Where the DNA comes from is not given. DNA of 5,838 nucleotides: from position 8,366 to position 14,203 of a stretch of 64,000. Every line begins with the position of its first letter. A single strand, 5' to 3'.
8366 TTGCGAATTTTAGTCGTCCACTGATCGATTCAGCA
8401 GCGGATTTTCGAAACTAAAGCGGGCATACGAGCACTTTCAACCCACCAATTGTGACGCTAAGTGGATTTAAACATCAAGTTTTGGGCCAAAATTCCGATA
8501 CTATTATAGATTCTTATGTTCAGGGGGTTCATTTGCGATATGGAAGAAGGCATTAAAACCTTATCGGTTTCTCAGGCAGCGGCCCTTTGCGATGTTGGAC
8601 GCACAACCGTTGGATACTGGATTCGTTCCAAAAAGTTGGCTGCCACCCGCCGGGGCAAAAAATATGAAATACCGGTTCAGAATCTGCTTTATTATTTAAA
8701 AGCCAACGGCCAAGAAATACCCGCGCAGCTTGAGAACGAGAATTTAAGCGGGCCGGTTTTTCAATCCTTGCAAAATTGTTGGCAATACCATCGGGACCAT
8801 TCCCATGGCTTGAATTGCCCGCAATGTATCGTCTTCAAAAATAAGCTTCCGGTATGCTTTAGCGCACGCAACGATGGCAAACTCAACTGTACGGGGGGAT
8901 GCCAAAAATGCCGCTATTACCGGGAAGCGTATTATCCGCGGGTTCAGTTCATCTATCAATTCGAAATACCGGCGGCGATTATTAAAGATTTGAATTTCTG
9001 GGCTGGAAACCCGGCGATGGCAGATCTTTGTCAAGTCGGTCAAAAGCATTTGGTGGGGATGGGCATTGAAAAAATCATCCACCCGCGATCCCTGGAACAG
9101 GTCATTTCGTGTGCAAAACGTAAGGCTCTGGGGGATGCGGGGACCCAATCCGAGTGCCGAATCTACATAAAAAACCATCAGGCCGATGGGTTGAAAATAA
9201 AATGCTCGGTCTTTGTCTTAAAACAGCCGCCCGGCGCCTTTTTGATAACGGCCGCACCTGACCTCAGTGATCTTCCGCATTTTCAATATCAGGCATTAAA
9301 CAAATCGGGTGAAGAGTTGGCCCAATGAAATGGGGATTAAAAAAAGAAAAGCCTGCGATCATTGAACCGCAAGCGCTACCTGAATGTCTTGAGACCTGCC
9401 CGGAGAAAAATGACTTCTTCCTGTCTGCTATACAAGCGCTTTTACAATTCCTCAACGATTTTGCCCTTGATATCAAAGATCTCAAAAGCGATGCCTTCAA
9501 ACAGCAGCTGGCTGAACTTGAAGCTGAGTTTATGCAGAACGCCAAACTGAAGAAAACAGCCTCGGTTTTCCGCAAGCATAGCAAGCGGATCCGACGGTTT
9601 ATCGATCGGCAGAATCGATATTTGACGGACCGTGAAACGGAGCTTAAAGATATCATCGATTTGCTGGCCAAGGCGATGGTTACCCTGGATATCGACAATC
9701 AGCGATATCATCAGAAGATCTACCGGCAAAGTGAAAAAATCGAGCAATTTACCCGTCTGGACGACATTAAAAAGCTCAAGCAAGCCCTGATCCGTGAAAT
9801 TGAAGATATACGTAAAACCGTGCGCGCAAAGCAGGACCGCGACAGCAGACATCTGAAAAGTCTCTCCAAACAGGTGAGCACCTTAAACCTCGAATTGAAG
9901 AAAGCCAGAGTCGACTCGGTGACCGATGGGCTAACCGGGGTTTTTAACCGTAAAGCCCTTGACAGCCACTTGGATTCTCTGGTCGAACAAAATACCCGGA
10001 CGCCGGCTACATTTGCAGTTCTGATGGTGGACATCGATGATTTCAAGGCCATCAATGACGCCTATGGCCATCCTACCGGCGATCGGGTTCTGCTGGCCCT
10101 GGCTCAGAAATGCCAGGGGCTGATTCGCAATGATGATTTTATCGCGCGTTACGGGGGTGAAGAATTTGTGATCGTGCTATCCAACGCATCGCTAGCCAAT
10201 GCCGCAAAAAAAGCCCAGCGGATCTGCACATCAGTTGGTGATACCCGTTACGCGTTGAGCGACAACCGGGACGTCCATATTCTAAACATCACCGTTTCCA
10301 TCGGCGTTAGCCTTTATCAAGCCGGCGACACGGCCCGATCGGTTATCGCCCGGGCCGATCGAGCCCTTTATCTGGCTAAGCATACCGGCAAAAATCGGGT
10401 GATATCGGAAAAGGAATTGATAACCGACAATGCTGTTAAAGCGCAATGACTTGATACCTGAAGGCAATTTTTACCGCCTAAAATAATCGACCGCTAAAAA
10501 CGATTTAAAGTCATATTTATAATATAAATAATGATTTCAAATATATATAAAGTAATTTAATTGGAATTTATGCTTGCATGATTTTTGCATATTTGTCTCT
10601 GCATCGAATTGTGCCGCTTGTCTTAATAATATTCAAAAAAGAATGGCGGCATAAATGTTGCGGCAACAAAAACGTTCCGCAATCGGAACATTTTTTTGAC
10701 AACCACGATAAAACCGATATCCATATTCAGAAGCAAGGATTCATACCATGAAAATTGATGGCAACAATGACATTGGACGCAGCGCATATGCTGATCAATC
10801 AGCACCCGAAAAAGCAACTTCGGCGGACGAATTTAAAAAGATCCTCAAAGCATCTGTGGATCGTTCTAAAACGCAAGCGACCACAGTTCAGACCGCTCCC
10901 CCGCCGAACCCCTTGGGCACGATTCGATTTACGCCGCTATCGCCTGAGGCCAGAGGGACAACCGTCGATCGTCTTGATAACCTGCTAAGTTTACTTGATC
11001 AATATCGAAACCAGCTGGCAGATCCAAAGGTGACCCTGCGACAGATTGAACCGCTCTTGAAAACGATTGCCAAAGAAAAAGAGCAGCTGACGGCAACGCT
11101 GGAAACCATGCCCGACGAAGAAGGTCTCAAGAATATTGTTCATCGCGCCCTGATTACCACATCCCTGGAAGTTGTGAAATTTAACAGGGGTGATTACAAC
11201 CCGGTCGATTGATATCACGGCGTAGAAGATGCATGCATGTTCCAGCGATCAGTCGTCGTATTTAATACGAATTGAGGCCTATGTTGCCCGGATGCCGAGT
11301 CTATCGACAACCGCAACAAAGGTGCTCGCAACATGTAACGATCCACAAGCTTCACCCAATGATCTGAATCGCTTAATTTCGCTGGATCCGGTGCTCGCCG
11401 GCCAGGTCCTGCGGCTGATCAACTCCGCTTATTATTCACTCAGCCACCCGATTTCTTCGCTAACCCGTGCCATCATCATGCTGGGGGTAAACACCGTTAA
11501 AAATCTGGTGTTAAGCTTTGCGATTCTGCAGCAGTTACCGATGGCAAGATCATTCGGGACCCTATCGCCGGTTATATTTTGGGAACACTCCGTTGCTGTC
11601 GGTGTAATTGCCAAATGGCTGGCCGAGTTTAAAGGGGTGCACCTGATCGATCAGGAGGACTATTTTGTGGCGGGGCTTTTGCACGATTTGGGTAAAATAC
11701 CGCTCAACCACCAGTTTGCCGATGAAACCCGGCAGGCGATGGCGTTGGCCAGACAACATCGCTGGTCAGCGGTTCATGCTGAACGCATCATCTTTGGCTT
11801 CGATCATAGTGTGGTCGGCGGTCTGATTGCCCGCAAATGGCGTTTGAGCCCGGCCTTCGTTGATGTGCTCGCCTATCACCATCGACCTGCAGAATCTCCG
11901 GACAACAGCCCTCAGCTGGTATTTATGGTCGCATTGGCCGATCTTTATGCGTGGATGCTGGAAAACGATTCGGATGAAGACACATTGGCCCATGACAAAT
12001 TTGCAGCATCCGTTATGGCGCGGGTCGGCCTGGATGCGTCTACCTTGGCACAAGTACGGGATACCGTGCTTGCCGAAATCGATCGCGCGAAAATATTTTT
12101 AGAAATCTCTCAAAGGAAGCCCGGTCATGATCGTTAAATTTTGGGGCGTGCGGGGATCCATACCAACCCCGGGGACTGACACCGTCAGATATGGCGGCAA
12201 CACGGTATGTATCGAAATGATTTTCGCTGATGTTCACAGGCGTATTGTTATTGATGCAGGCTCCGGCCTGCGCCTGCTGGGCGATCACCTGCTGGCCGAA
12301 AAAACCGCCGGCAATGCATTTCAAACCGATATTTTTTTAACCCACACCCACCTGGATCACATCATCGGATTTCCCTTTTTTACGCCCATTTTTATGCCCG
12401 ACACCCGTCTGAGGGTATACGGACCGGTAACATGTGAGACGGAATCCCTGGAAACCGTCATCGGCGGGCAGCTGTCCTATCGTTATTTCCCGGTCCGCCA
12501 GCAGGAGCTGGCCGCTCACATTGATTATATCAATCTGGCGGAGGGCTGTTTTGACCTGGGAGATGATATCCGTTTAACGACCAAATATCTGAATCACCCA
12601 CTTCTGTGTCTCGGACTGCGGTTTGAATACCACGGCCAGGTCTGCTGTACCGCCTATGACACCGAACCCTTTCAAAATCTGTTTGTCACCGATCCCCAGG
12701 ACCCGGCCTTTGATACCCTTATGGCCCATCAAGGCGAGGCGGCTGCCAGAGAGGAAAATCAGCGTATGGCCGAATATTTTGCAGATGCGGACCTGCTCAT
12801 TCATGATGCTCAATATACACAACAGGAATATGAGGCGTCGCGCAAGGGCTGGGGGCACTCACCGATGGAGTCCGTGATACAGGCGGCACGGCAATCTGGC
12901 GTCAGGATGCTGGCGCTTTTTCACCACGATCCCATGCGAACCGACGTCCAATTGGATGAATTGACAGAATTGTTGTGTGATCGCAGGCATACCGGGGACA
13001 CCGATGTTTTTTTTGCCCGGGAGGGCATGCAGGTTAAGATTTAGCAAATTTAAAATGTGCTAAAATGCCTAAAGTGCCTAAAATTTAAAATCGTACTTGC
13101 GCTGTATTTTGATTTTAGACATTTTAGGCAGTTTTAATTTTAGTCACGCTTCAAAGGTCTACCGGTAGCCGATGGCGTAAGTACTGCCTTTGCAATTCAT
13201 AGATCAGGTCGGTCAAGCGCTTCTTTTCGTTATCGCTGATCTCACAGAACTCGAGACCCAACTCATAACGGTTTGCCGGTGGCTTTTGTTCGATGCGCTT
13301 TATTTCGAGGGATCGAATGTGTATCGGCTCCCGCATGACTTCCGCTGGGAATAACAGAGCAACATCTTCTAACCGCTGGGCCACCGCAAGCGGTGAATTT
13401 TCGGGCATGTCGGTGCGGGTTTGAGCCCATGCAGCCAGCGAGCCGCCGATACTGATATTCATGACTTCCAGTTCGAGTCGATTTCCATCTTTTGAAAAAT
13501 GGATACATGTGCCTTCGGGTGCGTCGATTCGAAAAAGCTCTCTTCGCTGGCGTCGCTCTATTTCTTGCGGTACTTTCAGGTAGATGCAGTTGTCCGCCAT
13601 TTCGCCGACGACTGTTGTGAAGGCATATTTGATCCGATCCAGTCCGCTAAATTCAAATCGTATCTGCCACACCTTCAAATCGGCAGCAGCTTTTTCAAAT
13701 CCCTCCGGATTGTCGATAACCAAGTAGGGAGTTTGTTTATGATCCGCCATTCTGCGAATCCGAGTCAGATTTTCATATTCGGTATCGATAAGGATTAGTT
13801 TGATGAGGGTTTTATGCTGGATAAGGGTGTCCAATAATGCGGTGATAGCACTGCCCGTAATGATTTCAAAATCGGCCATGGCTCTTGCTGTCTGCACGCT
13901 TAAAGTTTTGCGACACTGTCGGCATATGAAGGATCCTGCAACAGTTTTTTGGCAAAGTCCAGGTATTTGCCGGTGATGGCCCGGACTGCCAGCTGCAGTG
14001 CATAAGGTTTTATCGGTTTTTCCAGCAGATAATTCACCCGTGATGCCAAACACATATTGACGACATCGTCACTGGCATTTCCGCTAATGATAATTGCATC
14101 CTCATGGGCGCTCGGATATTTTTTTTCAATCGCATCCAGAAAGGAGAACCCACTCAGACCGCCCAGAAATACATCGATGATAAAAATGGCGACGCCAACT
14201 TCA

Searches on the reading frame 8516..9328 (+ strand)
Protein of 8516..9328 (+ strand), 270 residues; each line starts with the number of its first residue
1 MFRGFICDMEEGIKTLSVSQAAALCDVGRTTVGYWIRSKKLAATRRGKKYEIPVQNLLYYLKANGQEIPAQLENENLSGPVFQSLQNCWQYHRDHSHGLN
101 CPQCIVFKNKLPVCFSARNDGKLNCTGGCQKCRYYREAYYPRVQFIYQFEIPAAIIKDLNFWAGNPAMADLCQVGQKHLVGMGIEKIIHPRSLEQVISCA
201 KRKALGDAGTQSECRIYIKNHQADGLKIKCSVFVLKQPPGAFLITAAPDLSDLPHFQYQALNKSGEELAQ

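Call 10: search_protein_families(library=pfam, proteins=[window:8516-9328:+])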
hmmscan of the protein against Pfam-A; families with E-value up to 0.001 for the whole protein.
window:8516-9328:+ (270 aa): 1 family
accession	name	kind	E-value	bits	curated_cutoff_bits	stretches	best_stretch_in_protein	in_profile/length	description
PF12728.13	HTH_17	-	6.1e-09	36.4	27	1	16-64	2-50/51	Helix-turn-helix domain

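Call 20: search_protein_families(library=ncbifam, proteins=[window:8516-9328:+])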
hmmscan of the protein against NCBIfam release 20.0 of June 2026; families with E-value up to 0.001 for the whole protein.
window:8516-9328:+ (270 aa): 1 family
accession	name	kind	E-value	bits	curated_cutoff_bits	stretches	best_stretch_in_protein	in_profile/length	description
TIGR01764.1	excise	domain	2.7e-07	30.8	28.8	1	15-63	1-49/49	excisionase family DNA-binding protein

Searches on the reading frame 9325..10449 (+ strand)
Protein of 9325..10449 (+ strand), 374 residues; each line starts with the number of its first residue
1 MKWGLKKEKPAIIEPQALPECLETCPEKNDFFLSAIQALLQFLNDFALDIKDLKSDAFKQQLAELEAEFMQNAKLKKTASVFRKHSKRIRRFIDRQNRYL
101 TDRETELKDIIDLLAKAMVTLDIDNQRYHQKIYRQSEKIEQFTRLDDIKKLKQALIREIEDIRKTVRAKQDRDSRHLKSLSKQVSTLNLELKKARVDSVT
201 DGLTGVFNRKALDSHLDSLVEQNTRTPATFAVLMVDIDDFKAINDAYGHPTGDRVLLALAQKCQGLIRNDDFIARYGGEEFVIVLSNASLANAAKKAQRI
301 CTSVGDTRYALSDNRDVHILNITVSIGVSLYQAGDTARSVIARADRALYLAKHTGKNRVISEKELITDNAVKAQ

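Call 10: search_protein_families(library=pfam, proteins=[window:9325-10449:+])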
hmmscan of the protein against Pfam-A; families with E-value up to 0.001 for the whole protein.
window:9325-10449:+ (374 aa): 1 family
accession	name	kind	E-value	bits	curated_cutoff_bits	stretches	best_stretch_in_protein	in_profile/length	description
PF00990.26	GGDEF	-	3.9e-45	153.9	23.8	1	199-358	2-161/161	Diguanylate cyclase, GGDEF domain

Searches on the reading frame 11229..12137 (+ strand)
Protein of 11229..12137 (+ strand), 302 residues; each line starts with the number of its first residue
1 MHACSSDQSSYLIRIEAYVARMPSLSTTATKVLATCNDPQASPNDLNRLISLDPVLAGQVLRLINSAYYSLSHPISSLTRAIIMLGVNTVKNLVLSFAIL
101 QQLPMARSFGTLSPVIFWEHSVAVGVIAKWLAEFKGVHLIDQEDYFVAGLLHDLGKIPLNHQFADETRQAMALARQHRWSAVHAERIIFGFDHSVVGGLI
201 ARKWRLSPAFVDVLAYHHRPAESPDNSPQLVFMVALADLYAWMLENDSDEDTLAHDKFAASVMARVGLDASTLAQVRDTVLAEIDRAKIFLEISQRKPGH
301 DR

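Call 19: search_protein_families(library=pfam, proteins=[window:11229-12137:+])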
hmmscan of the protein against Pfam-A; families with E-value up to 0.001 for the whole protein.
window:11229-12137:+ (302 aa): 3 families
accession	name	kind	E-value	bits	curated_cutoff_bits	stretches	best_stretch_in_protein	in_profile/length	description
PF08668.18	HDOD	-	1.4e-54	185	22.9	1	22-220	1-196/196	HDOD domain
PF01966.28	HD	-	4.7e-12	46.7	22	1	118-242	2-115/116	HD domain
PF18019.7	Cas3_HD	-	0.00076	20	23.1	0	147-242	59-152/207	Cas3, HD domain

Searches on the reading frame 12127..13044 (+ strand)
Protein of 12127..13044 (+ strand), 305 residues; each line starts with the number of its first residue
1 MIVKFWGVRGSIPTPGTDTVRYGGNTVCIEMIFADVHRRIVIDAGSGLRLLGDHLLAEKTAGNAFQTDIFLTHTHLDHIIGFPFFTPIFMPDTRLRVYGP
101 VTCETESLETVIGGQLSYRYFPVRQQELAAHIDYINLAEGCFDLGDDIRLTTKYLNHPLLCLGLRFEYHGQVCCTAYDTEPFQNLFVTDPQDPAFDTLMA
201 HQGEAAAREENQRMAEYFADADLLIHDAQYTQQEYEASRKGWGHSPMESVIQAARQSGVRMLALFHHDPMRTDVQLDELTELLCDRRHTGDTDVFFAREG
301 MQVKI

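Call 19: search_protein_families(library=pfam, proteins=[window:12127-13044:+])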
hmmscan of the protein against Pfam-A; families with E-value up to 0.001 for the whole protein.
window:12127-13044:+ (305 aa): 2 families
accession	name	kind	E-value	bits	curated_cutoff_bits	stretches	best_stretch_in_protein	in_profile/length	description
PF12706.13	Lactamase_B_2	-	1.6e-12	47.9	27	2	38-185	1-149/200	Beta-lactamase superfamily domain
PF00753.33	Lactamase_B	-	0.00033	21.1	22.7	1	37-89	15-67/196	Metallo-beta-lactamase superfamily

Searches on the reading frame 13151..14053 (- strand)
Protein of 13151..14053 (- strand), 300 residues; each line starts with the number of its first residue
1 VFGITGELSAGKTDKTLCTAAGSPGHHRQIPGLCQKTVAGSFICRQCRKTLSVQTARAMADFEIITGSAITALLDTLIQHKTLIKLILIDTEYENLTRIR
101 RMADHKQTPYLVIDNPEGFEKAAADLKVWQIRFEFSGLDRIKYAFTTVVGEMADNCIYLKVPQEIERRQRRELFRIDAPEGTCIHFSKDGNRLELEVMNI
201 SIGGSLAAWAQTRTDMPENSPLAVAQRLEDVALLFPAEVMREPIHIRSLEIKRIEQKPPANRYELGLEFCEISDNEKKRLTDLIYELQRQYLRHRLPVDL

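Call 10: search_protein_families(library=pfam, proteins=[window:13151-14053:-])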
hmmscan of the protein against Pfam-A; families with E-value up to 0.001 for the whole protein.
window:13151-14053:- (300 aa): 1 family
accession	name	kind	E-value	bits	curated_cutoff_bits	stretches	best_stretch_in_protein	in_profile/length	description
PF07238.19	PilZ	-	0.00043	21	22.5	0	169-285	1-101/102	PilZ domain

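Call 20: search_protein_families(library=ncbifam, proteins=[window:13151-14053:-])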
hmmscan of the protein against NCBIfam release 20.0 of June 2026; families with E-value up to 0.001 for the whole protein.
window:13151-14053:- (300 aa): 1 family
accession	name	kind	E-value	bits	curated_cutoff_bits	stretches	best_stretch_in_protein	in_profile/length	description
NF047947.1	FlgBrkeYgcR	equivalog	0.00066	19.3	400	0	159-289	102-233/243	flagellar brake protein YcgR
